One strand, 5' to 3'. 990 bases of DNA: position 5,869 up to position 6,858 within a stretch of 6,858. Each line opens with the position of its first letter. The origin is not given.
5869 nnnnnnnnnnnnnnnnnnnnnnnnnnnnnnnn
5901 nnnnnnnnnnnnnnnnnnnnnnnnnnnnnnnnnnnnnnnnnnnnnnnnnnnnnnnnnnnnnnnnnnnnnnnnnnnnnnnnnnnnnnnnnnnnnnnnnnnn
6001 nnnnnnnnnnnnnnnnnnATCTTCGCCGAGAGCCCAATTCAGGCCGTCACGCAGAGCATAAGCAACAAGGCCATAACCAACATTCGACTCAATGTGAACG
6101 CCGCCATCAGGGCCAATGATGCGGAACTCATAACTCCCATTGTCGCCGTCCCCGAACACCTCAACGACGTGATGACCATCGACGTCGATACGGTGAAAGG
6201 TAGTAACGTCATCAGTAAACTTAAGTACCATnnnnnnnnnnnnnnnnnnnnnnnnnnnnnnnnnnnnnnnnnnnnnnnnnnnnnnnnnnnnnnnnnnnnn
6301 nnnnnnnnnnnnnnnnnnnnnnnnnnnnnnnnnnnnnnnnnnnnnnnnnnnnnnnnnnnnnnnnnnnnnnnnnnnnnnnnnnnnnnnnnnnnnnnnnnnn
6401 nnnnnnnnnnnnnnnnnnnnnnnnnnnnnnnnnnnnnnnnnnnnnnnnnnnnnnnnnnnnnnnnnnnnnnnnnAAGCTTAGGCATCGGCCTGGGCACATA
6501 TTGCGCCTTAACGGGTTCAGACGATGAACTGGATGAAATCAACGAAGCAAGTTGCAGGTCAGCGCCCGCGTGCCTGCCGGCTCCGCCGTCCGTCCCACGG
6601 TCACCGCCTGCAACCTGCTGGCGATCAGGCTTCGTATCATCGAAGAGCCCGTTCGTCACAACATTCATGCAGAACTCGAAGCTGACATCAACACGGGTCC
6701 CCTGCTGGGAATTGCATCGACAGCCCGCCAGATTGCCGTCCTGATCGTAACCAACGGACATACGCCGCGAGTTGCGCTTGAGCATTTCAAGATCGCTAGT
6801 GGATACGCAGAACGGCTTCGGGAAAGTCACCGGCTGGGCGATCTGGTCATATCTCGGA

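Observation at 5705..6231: Orphan two-gene module (71 aa + 84 aa) between the attP-like hairpin and the replication/regulatory region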

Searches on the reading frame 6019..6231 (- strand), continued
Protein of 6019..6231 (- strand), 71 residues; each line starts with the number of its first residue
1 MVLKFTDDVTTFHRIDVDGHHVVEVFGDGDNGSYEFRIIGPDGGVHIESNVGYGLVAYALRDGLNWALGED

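Call 108: get_annotated_region(hit=H18, flank=4000)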
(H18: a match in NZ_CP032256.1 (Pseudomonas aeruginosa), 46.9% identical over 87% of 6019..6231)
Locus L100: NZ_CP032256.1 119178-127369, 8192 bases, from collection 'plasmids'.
description: Pseudomonas aeruginosa strain AR_0111 plasmid unnamed, complete sequence
organism: Pseudomonas aeruginosa (NCBI taxid 287)
taxonomy: Bacteria; Pseudomonadota; Gammaproteobacteria; Pseudomonadales; Pseudomonadaceae; Pseudomonas; Pseudomonas aeruginosa
host: -; source: -; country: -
typing (MOB-suite, as given by PLSDB): non-mobilizable; replicon rep_cluster_339; mating-pair formation MPF_I
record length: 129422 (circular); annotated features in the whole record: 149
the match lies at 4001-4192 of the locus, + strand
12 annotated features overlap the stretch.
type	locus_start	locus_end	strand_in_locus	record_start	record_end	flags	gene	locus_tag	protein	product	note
CDS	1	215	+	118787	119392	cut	-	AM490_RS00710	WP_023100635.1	hypothetical protein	-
CDS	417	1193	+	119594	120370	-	-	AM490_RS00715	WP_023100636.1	hypothetical protein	-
CDS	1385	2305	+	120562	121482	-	-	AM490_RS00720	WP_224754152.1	DUF6685 family protein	-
CDS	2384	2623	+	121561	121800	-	-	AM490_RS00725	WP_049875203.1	hypothetical protein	-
CDS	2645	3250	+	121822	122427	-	-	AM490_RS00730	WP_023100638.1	hypothetical protein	-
CDS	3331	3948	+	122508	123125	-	-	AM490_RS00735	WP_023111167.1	hypothetical protein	-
CDS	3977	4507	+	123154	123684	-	-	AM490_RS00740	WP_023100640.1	hypothetical protein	-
CDS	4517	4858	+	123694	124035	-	-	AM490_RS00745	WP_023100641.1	hypothetical protein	-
CDS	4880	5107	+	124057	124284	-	-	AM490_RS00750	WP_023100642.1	hypothetical protein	-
CDS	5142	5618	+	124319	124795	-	-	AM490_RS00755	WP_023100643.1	hypothetical protein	-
CDS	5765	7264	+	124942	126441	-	-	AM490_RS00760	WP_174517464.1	UvrD-helicase domain-containing protein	-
CDS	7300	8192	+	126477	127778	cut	-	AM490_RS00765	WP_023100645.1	hypothetical protein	-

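Call 109: fold_search(model_id=the predicted structure, library=viral)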
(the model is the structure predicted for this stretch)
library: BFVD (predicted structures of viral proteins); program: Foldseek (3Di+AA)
matches with E <= 10: 1258; with E <= 0.001: 0
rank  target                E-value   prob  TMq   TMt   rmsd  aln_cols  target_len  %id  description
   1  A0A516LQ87            6.3e-03  1.00  0.66  0.41   4.9        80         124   10  (no name in the UniProt tables at hand)
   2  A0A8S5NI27            2.7e-02  1.00  0.48  0.44   5.3        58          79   17  Uncharacterized protein [Siphoviridae sp. cttFh17]
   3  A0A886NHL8            3.4e-02  1.00  0.53  0.26   5.4        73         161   16  (no name in the UniProt tables at hand)
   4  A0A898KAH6            3.8e-02  1.00  0.59  0.30   8.6        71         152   14  (no name in the UniProt tables at hand)
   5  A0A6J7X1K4            4.3e-02  0.97  0.43  0.42   9.0        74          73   15  Uncharacterized protein [uncultured Caudovirales phage]
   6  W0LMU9                5.7e-02  0.99  0.49  0.53   6.0        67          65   30  Uncharacterized protein [Mycobacterium phage EagleEye]
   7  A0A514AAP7            6.1e-02  1.00  0.60  0.47   4.7        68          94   15  Uncharacterized protein [Bacillus phage Karezi]
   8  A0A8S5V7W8            6.1e-02  0.99  0.56  0.42   5.9        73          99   12  Uncharacterized protein [Myoviridae sp. ctCpP1]
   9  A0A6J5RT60            7.2e-02  0.90  0.39  0.06   7.6        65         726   15  Uncharacterized protein [uncultured Caudovirales phage]
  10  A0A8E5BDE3            7.6e-02  0.97  0.52  0.32   5.7        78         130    9  (no name in the UniProt tables at hand)
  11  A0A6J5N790            8.1e-02  0.98  0.56  0.58  11.3        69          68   14  Uncharacterized protein [uncultured Caudovirales phage]
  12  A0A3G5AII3            1.0e-01  0.99  0.56  0.23   5.0        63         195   14  Uncharacterized protein [Sylvanvirus sp.]
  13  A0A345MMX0            1.1e-01  0.99  0.47  0.39   6.1        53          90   11  (no name in the UniProt tables at hand)
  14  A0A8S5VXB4            1.1e-01  0.63  0.31  0.25  10.1        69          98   13  (no name in the UniProt tables at hand)
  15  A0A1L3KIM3            1.3e-01  0.99  0.56  0.08   7.9        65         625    9  (no name in the UniProt tables at hand)
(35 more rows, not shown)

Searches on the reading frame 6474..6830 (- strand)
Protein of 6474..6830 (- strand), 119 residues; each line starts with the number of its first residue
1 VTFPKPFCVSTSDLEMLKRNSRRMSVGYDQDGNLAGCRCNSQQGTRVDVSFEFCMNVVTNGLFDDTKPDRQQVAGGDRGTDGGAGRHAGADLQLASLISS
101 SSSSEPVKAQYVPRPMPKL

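Call 4: search_protein_families(library=pfam, proteins=[window:6474-6830:-], max_evalue=1)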
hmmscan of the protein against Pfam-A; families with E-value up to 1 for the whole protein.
window:6474-6830:- (119 aa): 0 families

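Call 5: search_protein_families(library=phrogs, proteins=[window:6474-6830:-], max_evalue=1)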
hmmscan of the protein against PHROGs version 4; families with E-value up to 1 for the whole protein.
window:6474-6830:- (119 aa): 1 family
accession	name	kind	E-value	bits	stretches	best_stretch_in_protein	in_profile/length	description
phrog_197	-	moron, auxiliary metabolic gene and host takeover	2.4e-06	28.2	1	33-110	333-412/486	Zot-like toxin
